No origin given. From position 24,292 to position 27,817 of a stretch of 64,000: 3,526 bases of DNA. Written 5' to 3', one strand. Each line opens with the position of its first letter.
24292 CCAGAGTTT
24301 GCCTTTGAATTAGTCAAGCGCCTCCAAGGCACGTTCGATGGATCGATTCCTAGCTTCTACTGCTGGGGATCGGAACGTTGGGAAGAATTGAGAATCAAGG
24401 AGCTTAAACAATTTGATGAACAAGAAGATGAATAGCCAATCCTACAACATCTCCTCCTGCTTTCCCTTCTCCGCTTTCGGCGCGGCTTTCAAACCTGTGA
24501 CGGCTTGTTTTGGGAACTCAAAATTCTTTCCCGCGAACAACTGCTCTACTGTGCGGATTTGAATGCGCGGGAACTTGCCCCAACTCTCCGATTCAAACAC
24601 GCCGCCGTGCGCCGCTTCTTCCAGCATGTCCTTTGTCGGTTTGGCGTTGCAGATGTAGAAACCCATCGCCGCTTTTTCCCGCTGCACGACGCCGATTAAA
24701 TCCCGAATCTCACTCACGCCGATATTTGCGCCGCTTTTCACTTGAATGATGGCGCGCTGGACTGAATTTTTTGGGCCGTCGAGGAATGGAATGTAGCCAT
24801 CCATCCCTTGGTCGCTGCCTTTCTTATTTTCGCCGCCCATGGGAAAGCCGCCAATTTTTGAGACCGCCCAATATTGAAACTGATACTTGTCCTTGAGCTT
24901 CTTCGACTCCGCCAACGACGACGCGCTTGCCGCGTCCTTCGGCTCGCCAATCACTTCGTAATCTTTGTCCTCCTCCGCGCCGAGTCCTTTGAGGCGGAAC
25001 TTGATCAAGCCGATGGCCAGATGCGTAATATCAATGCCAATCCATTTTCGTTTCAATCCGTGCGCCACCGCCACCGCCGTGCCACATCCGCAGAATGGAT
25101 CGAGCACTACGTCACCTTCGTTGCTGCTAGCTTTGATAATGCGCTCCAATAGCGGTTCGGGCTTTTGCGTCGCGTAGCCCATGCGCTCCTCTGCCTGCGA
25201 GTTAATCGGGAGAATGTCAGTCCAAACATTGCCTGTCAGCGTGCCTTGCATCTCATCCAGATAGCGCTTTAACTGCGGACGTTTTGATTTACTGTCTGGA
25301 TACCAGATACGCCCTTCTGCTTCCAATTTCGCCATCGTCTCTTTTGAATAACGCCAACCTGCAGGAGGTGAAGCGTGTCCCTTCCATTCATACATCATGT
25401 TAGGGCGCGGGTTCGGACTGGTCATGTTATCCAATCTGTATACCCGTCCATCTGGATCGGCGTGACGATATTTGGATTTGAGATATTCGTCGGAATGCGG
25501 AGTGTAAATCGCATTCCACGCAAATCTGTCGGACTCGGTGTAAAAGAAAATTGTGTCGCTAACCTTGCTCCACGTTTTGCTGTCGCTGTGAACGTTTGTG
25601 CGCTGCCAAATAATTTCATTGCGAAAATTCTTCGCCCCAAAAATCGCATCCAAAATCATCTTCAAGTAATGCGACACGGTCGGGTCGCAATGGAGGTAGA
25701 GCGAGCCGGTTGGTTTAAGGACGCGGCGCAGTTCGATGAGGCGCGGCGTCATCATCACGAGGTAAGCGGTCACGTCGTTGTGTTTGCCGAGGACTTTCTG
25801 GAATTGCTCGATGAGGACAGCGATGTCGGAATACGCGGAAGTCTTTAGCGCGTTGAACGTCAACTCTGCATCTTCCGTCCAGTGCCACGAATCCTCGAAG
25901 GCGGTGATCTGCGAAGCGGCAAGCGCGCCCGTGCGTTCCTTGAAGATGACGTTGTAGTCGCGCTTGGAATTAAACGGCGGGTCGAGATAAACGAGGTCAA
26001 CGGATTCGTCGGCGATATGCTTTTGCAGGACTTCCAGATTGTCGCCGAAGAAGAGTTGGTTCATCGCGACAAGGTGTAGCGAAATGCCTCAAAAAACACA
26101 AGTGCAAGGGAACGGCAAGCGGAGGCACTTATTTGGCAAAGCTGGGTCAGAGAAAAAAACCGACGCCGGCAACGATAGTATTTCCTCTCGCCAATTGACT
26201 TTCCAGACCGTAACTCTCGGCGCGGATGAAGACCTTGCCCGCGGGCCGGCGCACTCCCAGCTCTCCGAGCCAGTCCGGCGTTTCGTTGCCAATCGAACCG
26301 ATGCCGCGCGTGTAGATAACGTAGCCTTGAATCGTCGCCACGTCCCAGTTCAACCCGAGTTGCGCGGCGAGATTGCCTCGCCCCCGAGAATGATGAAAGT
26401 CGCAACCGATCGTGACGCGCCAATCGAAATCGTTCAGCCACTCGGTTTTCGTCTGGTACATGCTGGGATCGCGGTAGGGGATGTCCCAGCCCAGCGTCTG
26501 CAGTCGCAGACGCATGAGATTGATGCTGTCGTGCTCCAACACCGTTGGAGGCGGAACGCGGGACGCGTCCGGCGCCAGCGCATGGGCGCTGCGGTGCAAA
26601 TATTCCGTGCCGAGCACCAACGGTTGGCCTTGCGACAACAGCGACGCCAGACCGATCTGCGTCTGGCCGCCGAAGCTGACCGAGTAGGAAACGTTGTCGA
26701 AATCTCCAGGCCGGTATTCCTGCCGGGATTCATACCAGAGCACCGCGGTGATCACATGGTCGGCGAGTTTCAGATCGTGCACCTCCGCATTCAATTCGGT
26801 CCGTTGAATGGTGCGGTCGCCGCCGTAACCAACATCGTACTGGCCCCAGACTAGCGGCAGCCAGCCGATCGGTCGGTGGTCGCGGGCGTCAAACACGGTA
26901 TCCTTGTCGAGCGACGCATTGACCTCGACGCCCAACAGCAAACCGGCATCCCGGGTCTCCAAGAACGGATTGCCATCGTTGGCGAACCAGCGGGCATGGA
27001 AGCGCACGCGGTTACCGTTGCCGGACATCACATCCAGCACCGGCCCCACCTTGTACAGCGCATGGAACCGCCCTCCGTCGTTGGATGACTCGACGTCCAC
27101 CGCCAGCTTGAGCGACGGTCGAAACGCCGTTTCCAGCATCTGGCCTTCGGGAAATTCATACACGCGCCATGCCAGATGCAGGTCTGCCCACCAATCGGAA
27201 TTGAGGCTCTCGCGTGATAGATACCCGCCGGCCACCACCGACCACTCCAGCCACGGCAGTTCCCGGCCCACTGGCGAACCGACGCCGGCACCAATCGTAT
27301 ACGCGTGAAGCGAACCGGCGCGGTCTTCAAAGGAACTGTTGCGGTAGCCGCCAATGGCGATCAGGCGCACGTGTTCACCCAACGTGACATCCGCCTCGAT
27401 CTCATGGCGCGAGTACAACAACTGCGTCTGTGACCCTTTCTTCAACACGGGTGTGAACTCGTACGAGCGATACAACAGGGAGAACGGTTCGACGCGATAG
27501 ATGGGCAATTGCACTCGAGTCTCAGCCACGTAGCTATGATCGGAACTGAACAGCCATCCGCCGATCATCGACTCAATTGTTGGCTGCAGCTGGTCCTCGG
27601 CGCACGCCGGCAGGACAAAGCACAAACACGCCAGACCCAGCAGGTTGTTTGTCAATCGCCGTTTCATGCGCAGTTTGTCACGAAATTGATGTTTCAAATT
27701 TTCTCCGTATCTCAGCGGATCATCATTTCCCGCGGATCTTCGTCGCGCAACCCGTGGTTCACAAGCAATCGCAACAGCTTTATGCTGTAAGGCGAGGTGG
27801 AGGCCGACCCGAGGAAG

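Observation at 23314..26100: Low-GC island: DNA methyltransferase with C-terminal nuclease-like domain convergent with an unknown 320-aa ORF (candidate R-M/defence pair)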

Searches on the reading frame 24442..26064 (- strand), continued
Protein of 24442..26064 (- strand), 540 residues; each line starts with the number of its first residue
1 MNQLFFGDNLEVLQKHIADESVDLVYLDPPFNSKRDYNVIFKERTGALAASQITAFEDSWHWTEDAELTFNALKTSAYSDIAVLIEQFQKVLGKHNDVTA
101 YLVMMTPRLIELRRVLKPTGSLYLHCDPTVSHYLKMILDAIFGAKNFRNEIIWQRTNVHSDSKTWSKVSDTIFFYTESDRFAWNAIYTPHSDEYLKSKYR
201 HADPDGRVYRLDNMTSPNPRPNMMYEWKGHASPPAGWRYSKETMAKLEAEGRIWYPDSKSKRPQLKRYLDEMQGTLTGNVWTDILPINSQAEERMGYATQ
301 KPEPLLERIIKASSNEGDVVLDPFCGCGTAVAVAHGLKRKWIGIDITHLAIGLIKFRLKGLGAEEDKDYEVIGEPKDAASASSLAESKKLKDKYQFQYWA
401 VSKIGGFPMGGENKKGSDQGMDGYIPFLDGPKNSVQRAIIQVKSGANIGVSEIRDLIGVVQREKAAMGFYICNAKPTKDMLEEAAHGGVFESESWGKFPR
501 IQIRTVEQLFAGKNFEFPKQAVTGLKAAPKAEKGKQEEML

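Call 88: get_annotated_region(hit=H6, flank=5000)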
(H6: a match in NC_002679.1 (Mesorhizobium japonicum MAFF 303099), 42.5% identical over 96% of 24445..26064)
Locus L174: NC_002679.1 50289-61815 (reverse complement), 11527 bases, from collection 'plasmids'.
description: Mesorhizobium japonicum MAFF 303099 plasmid pMLa, complete sequence
organism: Mesorhizobium japonicum MAFF 303099 (NCBI taxid 266835)
taxonomy: Bacteria; Pseudomonadota; Alphaproteobacteria; Hyphomicrobiales; Phyllobacteriaceae; Mesorhizobium; Mesorhizobium japonicum; Mesorhizobium japonicum MAFF 303099
host: -; source: -; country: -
typing (MOB-suite, as given by PLSDB): conjugative; relaxase MOBP,MOBP; mating-pair formation MPF_T
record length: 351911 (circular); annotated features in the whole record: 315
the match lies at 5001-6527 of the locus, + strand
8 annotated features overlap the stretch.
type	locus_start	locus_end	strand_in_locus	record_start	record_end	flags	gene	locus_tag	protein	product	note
CDS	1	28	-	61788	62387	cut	-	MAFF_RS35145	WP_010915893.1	hypothetical protein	-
CDS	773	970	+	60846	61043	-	-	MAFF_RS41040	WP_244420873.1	hypothetical protein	-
CDS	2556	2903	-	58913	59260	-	-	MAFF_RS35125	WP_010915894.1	hypothetical protein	-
CDS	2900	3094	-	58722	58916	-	-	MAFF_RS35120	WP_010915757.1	hypothetical protein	-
CDS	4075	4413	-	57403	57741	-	-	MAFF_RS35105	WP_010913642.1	hypothetical protein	-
CDS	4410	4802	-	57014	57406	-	-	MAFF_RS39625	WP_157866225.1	hypothetical protein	-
CDS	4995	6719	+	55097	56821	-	-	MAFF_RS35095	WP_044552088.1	site-specific DNA-methyltransferase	GO:0006306 - DNA methylation [Evidence IEA]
CDS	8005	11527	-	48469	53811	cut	-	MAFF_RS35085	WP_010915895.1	type I polyketide synthase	-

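Call 89: get_annotated_region(hit=H2, flank=5000)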
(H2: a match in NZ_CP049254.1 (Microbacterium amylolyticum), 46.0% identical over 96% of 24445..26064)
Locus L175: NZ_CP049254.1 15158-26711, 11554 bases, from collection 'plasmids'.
description: Microbacterium amylolyticum strain DSM 24221 plasmid unnamed1, complete sequence
organism: Microbacterium amylolyticum (NCBI taxid 936337)
taxonomy: Bacteria; Actinomycetota; Actinomycetes; Micrococcales; Microbacteriaceae; Microbacterium; Microbacterium amylolyticum
host: -; source: cell culture,soil; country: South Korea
typing (MOB-suite, as given by PLSDB): non-mobilizable
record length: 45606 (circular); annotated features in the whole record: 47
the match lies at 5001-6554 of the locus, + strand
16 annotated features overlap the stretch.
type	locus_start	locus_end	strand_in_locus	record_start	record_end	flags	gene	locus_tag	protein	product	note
CDS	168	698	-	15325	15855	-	-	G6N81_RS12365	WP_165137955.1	hypothetical protein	-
CDS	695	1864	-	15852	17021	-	-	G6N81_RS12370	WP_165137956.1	hypothetical protein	-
CDS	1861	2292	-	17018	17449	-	-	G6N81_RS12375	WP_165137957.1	hypothetical protein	-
CDS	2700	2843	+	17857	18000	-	-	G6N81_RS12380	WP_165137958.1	hypothetical protein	-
CDS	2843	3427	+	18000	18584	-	-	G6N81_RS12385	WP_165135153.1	recombinase family protein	GO:0006310 - DNA recombination [Evidence IEA]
CDS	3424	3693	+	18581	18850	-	-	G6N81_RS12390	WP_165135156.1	hypothetical protein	-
CDS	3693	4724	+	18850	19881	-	-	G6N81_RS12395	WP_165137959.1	zeta toxin family protein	-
CDS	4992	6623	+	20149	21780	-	-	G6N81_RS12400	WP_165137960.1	DNA methyltransferase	GO:0006306 - DNA methylation [Evidence IEA]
CDS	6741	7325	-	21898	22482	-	-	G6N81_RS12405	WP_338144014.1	Fic family protein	-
CDS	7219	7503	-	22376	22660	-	-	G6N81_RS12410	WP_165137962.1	hypothetical protein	-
CDS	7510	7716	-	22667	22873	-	-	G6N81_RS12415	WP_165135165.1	antitoxin VbhA family protein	-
CDS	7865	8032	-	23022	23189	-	-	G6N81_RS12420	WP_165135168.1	hypothetical protein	-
CDS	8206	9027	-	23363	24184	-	-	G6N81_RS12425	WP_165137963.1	ParA family protein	-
CDS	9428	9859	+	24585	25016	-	umuD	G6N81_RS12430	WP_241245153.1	translesion error-prone DNA polymerase V autoproteolytic subunit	-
CDS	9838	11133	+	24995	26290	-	-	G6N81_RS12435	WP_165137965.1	Y-family DNA polymerase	-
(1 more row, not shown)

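Call 105: search_protein_families(library=phrogs, proteins=[window:24445-26064:-], max_evalue=0.001)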
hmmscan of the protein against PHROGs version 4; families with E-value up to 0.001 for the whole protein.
window:24445-26064:- (540 aa): 10 families
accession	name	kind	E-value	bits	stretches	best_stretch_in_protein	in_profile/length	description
phrog_67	-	other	8.2e-59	201.4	1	1-400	123-372/743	DNA methyltransferase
phrog_498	-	other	1.7e-15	57.6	1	112-392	264-453/633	DNA methyltransferase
phrog_3008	-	other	3.2e-14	53.8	1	298-365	151-218/244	DNA methyltransferase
phrog_18293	-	other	4.8e-10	40.4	1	281-347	31-96/119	methyltransferase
phrog_6952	-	other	1.6e-09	38.9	1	298-346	115-163/181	DNA methyltransferase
phrog_6025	-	other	5.2e-09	37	1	98-171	55-126/192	DNA methyltransferase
phrog_23148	-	unknown function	7.6e-08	33.5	1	297-353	85-141/165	-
phrog_16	-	DNA, RNA and nucleotide metabolism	3.3e-05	23.3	1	273-345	818-896/986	DNA helicase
phrog_18146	-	other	3.9e-05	23.7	0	304-361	56-114/452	DNA methyltransferase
phrog_23085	-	unknown function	0.00026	21.7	1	289-355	36-102/138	-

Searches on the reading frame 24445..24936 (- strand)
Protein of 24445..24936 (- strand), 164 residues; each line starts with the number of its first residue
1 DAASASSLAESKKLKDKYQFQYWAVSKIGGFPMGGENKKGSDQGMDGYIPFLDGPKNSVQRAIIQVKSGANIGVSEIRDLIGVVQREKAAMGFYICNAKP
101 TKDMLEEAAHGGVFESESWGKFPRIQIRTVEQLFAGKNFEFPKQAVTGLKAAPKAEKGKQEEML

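Call 70: predict_structure(alignment_id=A6)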
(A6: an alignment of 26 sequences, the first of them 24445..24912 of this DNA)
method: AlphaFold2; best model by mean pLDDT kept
length: 156 residues; sequences in the alignment: 26
mean_pLDDT: 84.9   pTM: 0.77
mean pLDDT of the five models: 84.9, 83.8, 83.4, 82.6, 82.4
residues with pLDDT >= 90: 98; 70-90: 22; 50-70: 33; < 50: 3
segments of 3 or more residues with pLDDT < 50: none
pLDDT, mean of each block of 10 residues (from residue 1): 61 91 77 74 87 94 93 96 96 98 95 97 95 74 64 55
secondary structure, 60 per line:
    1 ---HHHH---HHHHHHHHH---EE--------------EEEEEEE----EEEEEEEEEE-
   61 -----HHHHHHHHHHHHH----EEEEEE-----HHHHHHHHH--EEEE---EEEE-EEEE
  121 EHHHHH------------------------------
elements in order: H4-7 H11-19 E39-45 E50-59 H66-78 E83-88 H94-102 E105-108 E112-115 E117-121 H122-126

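Call 73: fold_search(model_id=the predicted structure, library=pdb)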
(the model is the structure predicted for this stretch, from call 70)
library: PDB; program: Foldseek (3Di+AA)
matches with E <= 10: 920; with E <= 0.001: 0
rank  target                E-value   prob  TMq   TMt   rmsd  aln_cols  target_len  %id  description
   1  8yfq_E                1.5e-03  1.00  0.42  0.32   7.7       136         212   11  Cryo EM structure of Komagataella phaffii RNAPII-Rat1-Rai1 pre-termination complex (released 2024-09-25)
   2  5xog_E                1.6e-03  0.99  0.38  0.29   7.5       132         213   11  RNA Polymerase II elongation complex bound with Spt5 KOW5 and Elf1 (released 2017-08-16)
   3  4f0p_A                2.9e-03  1.00  0.49  0.19   5.9       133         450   11  MspJI Restriction Endonuclease - P31 Form (released 2012-08-08)
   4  4f0q_D                3.3e-03  1.00  0.54  0.21   4.3       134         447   13  MspJI Restriction Endonuclease - P21 Form (released 2012-08-08)
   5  4oc8_A                4.1e-03  1.00  0.51  0.23   5.7       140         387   16  DNA modification-dependent restriction endonuclease AspBHI (released 2014-03-19)
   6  1dzf                  5.3e-03  0.99  0.42  0.32   6.9       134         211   10  RPB5 from S.cerevisiae (released 2000-06-09)
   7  1i6h_E                5.6e-03  0.98  0.39  0.31   7.7       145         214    9  RNA POLYMERASE II ELONGATION COMPLEX (released 2001-04-23)
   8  4f0p_C                6.8e-03  1.00  0.53  0.21   4.3       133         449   13  MspJI Restriction Endonuclease - P31 Form (released 2012-08-08)
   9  4f0p_B                6.8e-03  0.99  0.44  0.18   5.3       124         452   11  MspJI Restriction Endonuclease - P31 Form (released 2012-08-08)
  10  7eu0_E                7.3e-03  0.98  0.42  0.34   6.7       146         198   15  The cryo-EM structure of A. thaliana Pol IV-RDR2 backtracked complex (released 2021-12-29)
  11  8vxy_A                9.5e-03  0.87  0.39  0.27   9.3       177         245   12  Structure of HamA(E138A,K140A)B-plasmid DNA complex from the Escherichia coli Hachiman defense system (released 2024-03-13)
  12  4c2m_E                1.2e-02  1.00  0.34  0.26   3.7        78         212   12  Structure of RNA polymerase I at 2.8 A resolution (released 2013-10-23)
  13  7eu1_E                1.7e-02  0.87  0.39  0.32   6.3       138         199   16  The cryo-EM structure of A. thaliana Pol IV-RDR2 holoenzyme (released 2021-12-29)
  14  5iy6_E                2.2e-02  0.99  0.41  0.32   5.1        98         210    8  Human holo-PIC in the closed state (released 2016-05-18)
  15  9g1x_E                2.4e-02  1.00  0.36  0.28   3.5        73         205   10  Yeast RNA polymerase I elongation complex stalled by an apurinic site, 11-subunit (released 2025-06-18)
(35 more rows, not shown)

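Call 77: search_protein_families(library=padloc, proteins=[window:24445-24936:-], max_evalue=1)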
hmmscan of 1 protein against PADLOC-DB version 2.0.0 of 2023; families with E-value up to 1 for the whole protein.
window:24445-24936:- (164 aa): 1 family
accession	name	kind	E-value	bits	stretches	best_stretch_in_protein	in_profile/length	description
PDLC04815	PDC-S02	-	0.00021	18.7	1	58-109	248-300/346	-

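Call 78: search_solved_structures(query=A6, max_evalue=10, show_alignments=3)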
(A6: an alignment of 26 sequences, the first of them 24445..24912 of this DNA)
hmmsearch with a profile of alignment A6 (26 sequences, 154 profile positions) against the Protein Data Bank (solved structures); distinct sequences matched with E-value up to 10: 2.
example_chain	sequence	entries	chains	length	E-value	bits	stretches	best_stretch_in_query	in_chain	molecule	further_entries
6bhw_A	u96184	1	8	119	0.64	13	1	18-58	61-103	Single-stranded DNA-binding protein A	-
6bhx_A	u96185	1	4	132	0.8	12.7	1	18-57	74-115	Single-stranded DNA-binding protein A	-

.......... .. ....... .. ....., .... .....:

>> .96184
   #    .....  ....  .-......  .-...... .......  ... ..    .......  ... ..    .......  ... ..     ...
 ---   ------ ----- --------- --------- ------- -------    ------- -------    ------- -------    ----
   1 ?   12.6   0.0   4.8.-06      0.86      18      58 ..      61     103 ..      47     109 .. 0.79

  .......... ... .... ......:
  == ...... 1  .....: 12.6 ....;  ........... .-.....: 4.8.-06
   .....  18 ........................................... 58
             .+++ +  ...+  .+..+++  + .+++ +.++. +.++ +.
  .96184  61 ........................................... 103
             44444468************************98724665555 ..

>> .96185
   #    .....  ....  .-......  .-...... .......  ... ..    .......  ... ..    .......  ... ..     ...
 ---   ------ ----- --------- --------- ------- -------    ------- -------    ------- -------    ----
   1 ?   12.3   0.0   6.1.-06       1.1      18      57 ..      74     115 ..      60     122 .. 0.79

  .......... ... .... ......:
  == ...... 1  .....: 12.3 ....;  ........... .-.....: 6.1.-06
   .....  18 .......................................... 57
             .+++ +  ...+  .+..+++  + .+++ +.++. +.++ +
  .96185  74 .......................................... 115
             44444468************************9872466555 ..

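Call 105: search_protein_families(library=phrogs, proteins=[window:24445-24936:-], max_evalue=0.001)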
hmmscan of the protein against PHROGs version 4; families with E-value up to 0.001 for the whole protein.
window:24445-24936:- (164 aa): 0 families

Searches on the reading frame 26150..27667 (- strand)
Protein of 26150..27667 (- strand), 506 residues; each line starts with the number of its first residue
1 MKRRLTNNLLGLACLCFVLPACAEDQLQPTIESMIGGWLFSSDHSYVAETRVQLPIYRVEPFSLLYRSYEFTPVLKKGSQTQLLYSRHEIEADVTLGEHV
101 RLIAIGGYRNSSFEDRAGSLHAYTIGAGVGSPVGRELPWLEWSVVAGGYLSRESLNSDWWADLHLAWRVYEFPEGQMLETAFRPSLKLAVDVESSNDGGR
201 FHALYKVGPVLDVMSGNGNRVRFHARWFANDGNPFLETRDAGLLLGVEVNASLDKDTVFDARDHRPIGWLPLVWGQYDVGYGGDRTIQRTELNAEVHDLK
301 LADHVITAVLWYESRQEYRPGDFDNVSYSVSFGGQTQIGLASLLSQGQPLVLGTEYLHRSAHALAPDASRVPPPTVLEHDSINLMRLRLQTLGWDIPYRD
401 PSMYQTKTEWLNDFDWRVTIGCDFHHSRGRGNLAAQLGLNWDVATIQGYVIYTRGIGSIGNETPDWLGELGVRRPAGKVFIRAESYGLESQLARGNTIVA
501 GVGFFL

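Call 37: find_homologous_proteins(query=window:26150-27667:-, max_evalue=1e-20)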
Query window:26150-27667:- (506 aa): 126 proteins with E <= 1e-20 among 8000 candidates; the best 120 are listed.
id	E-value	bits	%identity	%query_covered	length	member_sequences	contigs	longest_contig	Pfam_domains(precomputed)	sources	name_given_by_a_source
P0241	0.0e+0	1182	100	100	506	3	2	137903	-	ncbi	-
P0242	4.6e-289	978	82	100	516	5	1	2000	-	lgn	-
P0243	1.4e-261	887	74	100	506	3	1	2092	-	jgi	jgi:hypothetical protein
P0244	6.6e-256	868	73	100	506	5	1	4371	-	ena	-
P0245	6.0e-252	855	74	97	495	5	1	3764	-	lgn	-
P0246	1.8e-249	847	73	98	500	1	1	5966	-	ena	-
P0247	1.0e-247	841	72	100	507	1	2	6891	-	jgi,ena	jgi:hypothetical protein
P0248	3.9e-245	833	69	100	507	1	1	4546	-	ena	-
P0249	3.9e-242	823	71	98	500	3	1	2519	-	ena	-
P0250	5.5e-242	822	72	98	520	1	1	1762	-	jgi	jgi:hypothetical protein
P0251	1.6e-241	821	68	99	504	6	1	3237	-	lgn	-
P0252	4.8e-241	819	69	99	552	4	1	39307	-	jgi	-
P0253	8.7e-241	819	70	98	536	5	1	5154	-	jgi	-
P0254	8.3e-240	815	72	97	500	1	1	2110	-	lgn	-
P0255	4.3e-239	813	69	100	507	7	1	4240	-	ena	-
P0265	9.2e-222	756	65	98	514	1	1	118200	-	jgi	jgi:hypothetical protein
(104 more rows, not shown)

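Call 40: find_encoding_contigs(protein=P0252, flank=8000, max_places=1)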
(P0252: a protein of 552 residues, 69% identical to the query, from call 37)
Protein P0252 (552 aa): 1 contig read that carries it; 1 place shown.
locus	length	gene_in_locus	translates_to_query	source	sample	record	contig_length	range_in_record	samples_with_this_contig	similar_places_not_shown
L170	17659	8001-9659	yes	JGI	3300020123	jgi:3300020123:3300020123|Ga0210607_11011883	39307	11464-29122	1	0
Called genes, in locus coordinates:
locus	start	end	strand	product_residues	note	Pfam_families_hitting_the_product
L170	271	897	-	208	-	PF02230:Abhydrolase_2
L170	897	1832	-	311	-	PF00248:Aldo_ket_red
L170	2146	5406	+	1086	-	PF04185:Phosphoesterase, PF07679:I-set, PF13927:Ig_3, PF13895:Ig_2 (weak), PF13927:Ig_3, PF07679:I-set, PF03160:Calx-beta, PF17957:Big_7, +3 more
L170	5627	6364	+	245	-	PF01209:Ubie_methyltran (weak), PF13847:Methyltransf_31, PF08241:Methyltransf_11, PF08242:Methyltransf_12 (weak), PF13649:Methyltransf_25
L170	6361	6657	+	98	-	-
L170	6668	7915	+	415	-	PF01494:FAD_binding_3, PF04820:Trp_halogenase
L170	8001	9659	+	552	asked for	-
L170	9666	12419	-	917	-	PF00675:Peptidase_M16, PF05193:Peptidase_M16_C, PF00675:Peptidase_M16, PF05193:Peptidase_M16_C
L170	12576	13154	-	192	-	-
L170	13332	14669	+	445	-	PF16868:NMT1_3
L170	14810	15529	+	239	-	PF00561:Abhydrolase_1 (weak), PF02230:Abhydrolase_2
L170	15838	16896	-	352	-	-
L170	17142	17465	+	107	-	-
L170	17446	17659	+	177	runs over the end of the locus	PF19502:DUF6036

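Call 41: find_encoding_contigs(protein=P0247, flank=8000, max_places=1)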
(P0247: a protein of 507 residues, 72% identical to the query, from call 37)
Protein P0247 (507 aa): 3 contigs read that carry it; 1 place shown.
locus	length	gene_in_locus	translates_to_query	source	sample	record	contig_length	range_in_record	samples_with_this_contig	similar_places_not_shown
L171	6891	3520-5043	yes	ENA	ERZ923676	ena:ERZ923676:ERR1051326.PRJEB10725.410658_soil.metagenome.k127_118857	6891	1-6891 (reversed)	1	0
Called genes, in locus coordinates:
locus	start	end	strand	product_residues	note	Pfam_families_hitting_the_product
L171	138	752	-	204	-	-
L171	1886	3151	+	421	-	PF01494:FAD_binding_3, PF04820:Trp_halogenase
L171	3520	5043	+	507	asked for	-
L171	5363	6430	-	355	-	PF21212:Dimerisation2-like_dom, PF00891:Methyltransf_2, PF13489:Methyltransf_23 (weak), PF08242:Methyltransf_12, PF13649:Methyltransf_25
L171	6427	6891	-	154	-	?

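Call 42: find_encoding_contigs(protein=P0265, flank=8000, max_places=1)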
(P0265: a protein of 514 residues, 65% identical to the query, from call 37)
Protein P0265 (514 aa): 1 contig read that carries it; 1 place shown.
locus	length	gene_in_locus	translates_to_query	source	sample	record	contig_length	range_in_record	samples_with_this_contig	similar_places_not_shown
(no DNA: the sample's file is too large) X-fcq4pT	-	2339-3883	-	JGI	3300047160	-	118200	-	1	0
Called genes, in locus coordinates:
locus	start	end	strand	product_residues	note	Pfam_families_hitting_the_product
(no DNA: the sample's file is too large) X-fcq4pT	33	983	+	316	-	PF01148:CTP_transf_1, PF01864:CarS-like (weak)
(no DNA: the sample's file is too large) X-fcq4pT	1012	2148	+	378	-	PF02670:DXP_reductoisom, PF08436:DXP_redisom_C, PF13288:DXPR_C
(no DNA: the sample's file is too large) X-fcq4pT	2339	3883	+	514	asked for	-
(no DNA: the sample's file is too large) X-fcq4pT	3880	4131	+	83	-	PF11746:DUF3303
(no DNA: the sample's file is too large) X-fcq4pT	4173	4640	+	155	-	-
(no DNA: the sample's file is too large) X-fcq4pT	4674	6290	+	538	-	PF12698:ABC2_membrane_3 (weak)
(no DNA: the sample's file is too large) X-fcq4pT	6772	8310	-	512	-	-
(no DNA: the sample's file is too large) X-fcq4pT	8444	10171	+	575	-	-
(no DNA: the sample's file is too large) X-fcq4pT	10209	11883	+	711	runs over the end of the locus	PF01432:Peptidase_M3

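Call 79: find_encoding_contigs(protein=P0242, flank=8000, max_places=3)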
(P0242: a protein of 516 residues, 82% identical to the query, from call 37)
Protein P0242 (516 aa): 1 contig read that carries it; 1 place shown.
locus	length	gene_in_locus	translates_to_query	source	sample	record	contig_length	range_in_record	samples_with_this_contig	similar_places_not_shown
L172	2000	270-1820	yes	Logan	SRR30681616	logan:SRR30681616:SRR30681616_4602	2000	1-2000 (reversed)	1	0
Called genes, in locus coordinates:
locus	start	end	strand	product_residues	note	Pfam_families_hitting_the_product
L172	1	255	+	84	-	?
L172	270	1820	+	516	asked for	-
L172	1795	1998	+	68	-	?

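Call 80: find_encoding_contigs(protein=P0246, flank=8000, max_places=2)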
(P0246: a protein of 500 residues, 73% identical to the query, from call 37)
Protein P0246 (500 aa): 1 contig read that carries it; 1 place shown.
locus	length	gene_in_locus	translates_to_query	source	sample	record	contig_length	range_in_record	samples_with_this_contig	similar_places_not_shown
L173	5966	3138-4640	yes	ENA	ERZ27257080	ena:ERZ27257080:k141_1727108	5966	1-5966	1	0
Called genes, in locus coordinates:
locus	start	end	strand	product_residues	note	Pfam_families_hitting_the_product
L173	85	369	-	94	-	-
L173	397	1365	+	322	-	PF13306:LRR_5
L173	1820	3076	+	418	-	PF01494:FAD_binding_3, PF04820:Trp_halogenase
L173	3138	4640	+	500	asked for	-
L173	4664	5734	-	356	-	PF21212:Dimerisation2-like_dom, PF13489:Methyltransf_23, PF00891:Methyltransf_2, PF08242:Methyltransf_12, PF13649:Methyltransf_25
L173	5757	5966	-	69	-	?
